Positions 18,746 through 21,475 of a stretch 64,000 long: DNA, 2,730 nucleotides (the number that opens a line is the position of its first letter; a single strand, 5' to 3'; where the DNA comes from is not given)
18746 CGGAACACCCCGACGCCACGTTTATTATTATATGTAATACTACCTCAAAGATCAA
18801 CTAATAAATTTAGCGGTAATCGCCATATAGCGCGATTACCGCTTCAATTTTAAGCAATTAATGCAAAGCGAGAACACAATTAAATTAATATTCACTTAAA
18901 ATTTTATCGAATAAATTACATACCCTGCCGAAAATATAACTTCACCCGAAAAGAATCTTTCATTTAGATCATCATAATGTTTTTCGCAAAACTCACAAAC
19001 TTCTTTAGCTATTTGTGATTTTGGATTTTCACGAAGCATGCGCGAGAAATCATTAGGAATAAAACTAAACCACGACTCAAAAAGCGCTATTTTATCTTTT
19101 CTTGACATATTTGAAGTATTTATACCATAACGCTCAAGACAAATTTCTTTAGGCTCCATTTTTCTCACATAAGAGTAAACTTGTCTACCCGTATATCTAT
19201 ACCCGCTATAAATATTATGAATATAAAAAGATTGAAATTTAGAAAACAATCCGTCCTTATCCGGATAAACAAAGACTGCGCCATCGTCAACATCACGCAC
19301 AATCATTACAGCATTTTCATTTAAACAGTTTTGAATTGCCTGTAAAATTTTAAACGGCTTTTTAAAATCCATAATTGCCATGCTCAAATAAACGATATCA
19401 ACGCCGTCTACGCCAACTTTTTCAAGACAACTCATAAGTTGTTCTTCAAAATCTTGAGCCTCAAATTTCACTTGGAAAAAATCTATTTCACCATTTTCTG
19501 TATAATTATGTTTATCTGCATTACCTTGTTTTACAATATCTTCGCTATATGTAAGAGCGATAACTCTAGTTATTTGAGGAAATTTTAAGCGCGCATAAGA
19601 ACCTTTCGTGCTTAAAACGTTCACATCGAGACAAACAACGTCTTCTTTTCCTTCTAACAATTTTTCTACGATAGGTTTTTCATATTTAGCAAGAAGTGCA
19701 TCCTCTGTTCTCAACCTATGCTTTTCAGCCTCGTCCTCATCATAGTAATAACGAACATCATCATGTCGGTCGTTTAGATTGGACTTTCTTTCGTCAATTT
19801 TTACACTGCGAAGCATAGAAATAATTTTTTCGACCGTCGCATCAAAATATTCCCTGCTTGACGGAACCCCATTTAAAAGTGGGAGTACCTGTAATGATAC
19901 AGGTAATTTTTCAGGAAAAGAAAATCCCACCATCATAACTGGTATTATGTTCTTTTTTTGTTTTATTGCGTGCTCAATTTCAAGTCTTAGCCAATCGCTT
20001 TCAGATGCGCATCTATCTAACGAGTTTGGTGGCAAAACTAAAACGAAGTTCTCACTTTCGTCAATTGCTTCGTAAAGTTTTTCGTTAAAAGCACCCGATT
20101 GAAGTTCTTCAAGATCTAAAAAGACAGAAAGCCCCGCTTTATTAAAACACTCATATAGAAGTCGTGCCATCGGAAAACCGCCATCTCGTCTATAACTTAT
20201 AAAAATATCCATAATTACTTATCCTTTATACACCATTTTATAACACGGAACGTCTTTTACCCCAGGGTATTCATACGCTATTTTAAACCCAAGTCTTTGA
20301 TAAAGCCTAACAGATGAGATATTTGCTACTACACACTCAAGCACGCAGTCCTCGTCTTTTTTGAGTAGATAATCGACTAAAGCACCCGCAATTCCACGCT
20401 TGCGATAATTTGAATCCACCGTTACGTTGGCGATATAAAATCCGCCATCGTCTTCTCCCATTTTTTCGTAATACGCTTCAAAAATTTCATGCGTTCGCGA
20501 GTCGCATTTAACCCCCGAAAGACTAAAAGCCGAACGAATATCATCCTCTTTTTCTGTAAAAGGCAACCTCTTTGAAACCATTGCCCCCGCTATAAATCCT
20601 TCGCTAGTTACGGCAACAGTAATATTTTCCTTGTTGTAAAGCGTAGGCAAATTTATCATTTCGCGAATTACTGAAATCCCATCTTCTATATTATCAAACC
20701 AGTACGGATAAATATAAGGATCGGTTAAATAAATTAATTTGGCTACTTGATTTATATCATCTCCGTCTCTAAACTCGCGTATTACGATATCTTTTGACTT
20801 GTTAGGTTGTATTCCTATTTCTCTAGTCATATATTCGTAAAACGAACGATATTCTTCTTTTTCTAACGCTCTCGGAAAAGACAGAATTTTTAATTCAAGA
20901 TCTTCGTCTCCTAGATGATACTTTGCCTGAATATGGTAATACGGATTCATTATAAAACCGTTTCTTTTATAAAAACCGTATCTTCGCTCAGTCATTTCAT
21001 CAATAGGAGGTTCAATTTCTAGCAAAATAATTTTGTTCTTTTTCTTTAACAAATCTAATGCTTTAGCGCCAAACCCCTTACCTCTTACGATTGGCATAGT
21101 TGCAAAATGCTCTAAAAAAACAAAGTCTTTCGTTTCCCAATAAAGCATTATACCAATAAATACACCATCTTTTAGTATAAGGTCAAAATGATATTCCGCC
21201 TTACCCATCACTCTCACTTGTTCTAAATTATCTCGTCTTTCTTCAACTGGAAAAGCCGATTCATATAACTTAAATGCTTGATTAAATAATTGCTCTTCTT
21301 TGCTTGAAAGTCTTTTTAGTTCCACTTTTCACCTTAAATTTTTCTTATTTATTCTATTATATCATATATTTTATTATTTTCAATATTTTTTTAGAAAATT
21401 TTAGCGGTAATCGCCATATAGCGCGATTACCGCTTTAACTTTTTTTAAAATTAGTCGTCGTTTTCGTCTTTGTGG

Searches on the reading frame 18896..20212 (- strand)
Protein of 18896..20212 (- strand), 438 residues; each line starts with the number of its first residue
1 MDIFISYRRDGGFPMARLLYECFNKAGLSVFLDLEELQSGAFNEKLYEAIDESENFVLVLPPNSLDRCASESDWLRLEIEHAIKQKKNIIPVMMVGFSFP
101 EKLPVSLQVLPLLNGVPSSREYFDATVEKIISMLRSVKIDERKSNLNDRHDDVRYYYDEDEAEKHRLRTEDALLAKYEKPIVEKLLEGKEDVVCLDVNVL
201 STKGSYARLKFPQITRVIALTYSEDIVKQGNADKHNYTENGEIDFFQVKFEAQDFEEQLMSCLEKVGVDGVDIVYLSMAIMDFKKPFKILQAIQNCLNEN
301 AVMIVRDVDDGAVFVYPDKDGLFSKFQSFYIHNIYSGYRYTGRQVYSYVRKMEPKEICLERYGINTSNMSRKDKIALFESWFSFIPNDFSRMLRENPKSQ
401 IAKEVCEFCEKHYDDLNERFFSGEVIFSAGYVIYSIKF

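Call 95: search_protein_families(library=pfam, proteins=[window:18896-20212:-])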
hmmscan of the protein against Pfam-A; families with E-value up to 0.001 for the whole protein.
window:18896-20212:- (438 aa): 2 families
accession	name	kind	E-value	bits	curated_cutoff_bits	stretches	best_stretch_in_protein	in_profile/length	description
PF13676.11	TIR_2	-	2.3e-13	51.1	28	1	3-104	1-98/122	TIR domain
PF13847.12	Methyltransf_31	-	3.5e-06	27.2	27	1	242-309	52-113/145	Methyltransferase domain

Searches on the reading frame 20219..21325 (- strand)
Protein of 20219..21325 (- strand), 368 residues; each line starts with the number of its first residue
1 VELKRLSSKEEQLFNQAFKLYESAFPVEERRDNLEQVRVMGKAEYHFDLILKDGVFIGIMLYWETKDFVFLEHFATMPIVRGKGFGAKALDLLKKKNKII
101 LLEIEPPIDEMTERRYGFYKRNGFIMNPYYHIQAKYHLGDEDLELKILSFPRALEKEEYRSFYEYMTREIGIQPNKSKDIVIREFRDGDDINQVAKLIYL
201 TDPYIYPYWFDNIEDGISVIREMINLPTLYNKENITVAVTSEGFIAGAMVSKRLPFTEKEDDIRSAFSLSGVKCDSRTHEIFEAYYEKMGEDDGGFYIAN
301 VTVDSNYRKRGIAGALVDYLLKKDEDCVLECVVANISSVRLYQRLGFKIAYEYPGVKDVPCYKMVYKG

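Call 95: search_protein_families(library=pfam, proteins=[window:20219-21325:-])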
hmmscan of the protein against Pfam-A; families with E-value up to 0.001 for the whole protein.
window:20219-21325:- (368 aa): 6 families
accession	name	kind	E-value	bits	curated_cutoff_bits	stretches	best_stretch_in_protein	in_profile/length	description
PF00583.31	Acetyltransf_1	-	3e-16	60.2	20.7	2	293-347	57-116/116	Acetyltransferase (GNAT) family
PF13508.13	Acetyltransf_7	-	1.9e-15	57.4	27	2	294-348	25-83/84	Acetyltransferase (GNAT) domain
PF13673.13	Acetyltransf_10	-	1.9e-08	34.8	23.6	1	296-348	52-108/128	Acetyltransferase (GNAT) domain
PF08445.16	FR47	-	1.6e-05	25.2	22.1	1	297-350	23-80/86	FR47-like protein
PF13527.13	Acetyltransf_9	-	1.7e-05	25.3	25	1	297-349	74-126/127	Acetyltransferase (GNAT) domain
PF14542.12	Acetyltransf_CG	-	0.00016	22.2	30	0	284-322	15-51/80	GCN5-related N-acetyl-transferase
